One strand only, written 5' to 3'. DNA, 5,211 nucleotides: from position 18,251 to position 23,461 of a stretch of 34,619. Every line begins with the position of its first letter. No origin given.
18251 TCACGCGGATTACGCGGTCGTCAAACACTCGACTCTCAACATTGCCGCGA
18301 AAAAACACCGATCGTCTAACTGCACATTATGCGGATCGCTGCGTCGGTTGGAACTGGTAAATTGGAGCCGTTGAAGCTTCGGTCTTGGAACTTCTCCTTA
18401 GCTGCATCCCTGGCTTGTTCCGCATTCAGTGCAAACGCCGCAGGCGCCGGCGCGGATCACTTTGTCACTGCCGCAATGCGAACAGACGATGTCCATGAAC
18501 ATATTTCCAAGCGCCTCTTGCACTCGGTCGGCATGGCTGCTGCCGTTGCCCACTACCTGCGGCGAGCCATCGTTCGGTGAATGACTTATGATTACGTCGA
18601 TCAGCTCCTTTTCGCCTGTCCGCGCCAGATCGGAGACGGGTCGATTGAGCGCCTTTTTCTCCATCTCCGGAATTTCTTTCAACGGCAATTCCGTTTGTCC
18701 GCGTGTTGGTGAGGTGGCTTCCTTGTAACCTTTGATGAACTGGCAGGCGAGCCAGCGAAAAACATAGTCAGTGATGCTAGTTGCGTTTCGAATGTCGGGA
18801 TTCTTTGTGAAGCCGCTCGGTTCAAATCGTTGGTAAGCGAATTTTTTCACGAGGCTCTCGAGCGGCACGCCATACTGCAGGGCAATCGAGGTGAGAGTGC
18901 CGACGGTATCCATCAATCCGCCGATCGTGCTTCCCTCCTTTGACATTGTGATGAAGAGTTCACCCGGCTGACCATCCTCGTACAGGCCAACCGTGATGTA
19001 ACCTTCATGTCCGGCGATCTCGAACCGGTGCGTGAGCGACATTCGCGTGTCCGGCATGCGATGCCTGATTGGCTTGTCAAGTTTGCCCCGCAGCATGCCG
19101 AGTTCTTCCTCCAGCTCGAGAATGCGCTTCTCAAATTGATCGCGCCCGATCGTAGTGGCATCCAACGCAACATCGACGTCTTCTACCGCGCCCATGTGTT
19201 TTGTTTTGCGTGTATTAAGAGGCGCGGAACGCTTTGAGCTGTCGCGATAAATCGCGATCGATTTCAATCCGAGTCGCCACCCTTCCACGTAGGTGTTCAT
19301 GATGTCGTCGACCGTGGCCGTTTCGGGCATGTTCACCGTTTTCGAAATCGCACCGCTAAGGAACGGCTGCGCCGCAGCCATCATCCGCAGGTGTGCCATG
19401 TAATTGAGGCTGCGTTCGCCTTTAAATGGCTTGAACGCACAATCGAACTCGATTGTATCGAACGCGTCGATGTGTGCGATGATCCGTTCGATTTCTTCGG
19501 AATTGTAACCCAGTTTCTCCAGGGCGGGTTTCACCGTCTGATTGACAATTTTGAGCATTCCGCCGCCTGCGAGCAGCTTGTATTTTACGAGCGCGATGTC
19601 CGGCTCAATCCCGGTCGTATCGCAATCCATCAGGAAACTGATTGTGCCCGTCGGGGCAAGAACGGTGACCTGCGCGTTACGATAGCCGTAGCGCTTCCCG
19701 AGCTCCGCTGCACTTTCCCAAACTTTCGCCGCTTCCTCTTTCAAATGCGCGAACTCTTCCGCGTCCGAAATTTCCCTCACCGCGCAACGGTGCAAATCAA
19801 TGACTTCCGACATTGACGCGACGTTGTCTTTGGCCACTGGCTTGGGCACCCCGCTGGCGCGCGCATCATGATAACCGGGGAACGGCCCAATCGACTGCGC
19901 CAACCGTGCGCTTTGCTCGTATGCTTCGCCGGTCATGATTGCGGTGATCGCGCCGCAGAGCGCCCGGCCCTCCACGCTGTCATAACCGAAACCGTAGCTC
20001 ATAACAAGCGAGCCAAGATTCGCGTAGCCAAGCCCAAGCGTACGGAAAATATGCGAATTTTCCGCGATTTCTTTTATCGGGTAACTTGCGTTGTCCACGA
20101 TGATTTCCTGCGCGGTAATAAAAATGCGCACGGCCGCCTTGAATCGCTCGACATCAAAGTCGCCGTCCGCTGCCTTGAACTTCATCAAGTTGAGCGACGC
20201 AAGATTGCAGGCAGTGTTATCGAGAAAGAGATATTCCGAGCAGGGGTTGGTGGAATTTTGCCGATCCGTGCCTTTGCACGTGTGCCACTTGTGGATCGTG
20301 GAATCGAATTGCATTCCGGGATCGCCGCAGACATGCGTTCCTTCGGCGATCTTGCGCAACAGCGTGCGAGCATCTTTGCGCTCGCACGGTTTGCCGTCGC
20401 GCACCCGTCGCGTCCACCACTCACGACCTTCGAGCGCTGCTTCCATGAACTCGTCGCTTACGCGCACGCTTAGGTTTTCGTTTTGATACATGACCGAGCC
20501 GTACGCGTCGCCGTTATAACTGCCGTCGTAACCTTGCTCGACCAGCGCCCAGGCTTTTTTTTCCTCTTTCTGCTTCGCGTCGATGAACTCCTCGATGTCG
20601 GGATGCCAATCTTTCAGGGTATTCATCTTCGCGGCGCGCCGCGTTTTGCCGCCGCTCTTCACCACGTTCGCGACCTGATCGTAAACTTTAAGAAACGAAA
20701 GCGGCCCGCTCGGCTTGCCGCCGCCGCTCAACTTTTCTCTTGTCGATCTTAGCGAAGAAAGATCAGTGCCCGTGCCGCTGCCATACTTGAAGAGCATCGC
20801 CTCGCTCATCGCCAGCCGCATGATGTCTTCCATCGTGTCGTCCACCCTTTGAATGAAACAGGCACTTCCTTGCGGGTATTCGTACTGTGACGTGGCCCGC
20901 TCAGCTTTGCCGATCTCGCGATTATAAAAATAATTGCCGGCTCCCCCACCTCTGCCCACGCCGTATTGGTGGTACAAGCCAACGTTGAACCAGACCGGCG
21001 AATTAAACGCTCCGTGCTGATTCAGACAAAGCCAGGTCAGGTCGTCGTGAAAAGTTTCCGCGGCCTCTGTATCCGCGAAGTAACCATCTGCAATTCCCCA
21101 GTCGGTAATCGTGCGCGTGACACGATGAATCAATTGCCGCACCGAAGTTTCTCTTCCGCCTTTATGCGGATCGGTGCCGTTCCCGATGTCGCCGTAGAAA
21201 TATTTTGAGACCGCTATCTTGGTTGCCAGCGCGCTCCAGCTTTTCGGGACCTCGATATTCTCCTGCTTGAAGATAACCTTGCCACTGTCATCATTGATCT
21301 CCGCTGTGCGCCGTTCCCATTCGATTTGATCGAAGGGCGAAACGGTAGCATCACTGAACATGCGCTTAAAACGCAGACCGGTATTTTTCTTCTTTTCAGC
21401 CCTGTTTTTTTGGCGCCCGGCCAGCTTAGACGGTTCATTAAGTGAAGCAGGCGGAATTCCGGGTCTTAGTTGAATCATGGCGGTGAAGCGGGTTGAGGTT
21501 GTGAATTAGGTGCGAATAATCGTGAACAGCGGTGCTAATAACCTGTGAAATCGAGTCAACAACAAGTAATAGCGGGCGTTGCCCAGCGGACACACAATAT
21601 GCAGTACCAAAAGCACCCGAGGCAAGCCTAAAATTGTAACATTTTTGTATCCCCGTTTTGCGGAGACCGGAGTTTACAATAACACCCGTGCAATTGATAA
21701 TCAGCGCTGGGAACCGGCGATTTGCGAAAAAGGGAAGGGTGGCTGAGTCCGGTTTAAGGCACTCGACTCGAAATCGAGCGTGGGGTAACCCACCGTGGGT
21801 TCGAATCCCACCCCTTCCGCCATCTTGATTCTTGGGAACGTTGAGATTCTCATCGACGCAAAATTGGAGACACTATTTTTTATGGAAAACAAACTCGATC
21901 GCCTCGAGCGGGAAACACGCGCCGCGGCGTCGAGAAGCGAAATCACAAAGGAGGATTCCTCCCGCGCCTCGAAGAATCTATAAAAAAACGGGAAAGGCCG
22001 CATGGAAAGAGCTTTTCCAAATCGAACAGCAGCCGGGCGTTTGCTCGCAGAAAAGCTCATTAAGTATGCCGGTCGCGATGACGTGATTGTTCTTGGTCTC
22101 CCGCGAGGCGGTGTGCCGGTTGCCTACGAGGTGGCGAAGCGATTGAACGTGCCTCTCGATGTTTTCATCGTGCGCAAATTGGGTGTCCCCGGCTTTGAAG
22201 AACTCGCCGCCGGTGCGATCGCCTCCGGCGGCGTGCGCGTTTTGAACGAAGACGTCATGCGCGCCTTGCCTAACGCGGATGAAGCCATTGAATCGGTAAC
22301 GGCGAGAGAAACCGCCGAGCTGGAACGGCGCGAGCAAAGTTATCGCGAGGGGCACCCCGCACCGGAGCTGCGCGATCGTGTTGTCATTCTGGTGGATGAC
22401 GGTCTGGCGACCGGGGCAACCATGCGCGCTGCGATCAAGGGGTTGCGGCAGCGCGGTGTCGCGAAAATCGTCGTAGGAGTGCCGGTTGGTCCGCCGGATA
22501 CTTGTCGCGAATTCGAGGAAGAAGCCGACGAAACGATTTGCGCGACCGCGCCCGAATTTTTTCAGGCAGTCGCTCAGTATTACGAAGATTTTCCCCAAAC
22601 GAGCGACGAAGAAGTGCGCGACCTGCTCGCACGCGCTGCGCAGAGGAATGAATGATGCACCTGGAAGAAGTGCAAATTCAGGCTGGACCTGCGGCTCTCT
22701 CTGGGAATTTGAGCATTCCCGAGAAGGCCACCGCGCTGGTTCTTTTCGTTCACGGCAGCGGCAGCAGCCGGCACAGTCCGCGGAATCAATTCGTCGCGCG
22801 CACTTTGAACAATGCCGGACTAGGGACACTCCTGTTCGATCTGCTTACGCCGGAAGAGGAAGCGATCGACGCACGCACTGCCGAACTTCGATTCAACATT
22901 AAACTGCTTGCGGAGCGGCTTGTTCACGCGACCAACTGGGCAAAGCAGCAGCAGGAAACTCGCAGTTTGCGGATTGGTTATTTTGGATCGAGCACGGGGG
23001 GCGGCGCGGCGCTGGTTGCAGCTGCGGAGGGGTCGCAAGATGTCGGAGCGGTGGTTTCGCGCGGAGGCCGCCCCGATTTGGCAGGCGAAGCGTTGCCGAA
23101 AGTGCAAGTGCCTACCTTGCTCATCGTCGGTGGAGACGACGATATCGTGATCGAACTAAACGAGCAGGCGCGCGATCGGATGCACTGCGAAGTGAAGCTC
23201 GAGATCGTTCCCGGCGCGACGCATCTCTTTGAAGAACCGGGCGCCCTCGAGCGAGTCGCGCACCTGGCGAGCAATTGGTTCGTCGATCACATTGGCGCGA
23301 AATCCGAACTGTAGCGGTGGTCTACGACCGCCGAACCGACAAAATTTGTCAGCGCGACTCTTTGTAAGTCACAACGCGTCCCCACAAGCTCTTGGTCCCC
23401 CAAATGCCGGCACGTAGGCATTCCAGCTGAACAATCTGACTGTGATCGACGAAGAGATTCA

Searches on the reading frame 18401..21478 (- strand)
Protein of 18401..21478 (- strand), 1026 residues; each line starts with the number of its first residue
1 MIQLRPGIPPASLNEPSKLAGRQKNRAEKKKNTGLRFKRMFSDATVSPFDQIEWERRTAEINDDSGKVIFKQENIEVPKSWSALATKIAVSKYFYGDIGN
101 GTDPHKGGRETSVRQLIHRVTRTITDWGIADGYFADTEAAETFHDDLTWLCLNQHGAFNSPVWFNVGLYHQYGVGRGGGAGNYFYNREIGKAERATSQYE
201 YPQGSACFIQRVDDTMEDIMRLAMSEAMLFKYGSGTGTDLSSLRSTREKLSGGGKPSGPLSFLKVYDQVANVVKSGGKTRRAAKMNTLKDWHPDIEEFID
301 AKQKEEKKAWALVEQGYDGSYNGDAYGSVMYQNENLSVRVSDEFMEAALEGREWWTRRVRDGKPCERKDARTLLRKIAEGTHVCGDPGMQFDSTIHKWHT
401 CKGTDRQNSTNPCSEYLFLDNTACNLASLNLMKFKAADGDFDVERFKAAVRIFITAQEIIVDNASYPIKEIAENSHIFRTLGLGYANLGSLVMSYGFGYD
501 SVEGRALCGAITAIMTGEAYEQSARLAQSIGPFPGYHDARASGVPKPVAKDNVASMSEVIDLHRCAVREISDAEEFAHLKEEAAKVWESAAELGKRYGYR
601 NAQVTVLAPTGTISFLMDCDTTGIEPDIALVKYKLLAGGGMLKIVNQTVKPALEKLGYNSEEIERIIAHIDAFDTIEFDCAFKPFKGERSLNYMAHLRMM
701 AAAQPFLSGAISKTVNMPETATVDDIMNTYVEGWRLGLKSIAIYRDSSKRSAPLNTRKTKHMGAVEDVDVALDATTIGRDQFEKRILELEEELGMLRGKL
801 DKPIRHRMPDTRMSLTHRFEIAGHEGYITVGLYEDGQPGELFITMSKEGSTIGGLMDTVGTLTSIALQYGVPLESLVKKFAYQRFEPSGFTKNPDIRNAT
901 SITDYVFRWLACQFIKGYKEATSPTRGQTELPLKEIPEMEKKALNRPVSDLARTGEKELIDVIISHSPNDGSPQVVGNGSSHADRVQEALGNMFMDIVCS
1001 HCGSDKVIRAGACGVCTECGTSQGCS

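Call 21: search_protein_families(library=pfam, proteins=[window:18401-21478:-], max_evalue=0.001)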
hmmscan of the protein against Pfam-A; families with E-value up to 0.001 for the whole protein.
window:18401-21478:- (1026 aa): 3 families
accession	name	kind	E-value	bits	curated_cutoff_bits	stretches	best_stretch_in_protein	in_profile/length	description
PF02867.20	Ribonuc_red_lgC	-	4.5e-127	425.3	23.9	1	205-744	1-523/523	Ribonucleotide reductase, barrel domain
PF08471.15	Ribonuc_red_2_N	-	3.1e-20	72.7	27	1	66-154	2-103/103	Class II vitamin B12-dependent ribonucleotide reductase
PF12637.14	TSCPD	-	3.6e-12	46.9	22.8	1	824-911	12-85/88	TSCPD domain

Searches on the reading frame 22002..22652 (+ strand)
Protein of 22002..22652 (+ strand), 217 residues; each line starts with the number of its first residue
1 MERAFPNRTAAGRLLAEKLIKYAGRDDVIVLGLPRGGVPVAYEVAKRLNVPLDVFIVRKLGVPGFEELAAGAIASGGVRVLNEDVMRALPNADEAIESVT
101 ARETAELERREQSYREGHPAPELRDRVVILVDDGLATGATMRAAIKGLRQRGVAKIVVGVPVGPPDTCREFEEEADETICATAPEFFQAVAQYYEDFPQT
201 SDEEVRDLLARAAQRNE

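Call 9: search_protein_families(library=pfam, proteins=[window:22002-22652:+], max_evalue=0.001)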
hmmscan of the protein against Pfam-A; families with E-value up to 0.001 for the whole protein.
window:22002-22652:+ (217 aa): 2 families
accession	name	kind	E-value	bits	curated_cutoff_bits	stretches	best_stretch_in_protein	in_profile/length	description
PF00156.33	Pribosyltran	-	7.3e-22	77.8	26.3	1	7-195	10-155/158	Phosphoribosyl transferase domain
PF14681.12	UPRTase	-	1.5e-05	25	27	1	112-165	108-162/206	Uracil phosphoribosyltransferase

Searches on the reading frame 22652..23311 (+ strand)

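Call 9: search_protein_families(library=pfam, proteins=[window:22652-23311:+], max_evalue=0.001)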
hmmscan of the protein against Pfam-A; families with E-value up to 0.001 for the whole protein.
window:22652-23311:+ (220 aa): 7 families
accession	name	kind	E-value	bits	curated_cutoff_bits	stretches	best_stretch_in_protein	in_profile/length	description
PF01738.24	DLH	-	9.5e-10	38.9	21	1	83-198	73-193/217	Dienelactone hydrolase family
PF12146.15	Hydrolase_4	-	4e-08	33.3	27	0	147-192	186-233/239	Serine aminopeptidase, S33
PF20408.4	Abhydrolase_11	-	1.2e-07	32.1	27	1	27-196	2-170/193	Alpha/beta hydrolase domain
PF00561.26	Abhydrolase_1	-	2.5e-05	24.5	25.8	0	29-139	2-102/245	alpha/beta hydrolase fold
PF00326.27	Peptidase_S9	-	6.1e-05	23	22.6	0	90-136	48-94/213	Prolyl oligopeptidase family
PF12697.13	Abhydrolase_6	-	0.00021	22.5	26.3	0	109-198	129-213/217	Alpha/beta hydrolase family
PF12740.14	PETase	-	0.00053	19.9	28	1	92-173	111-188/263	PET hydrolase-like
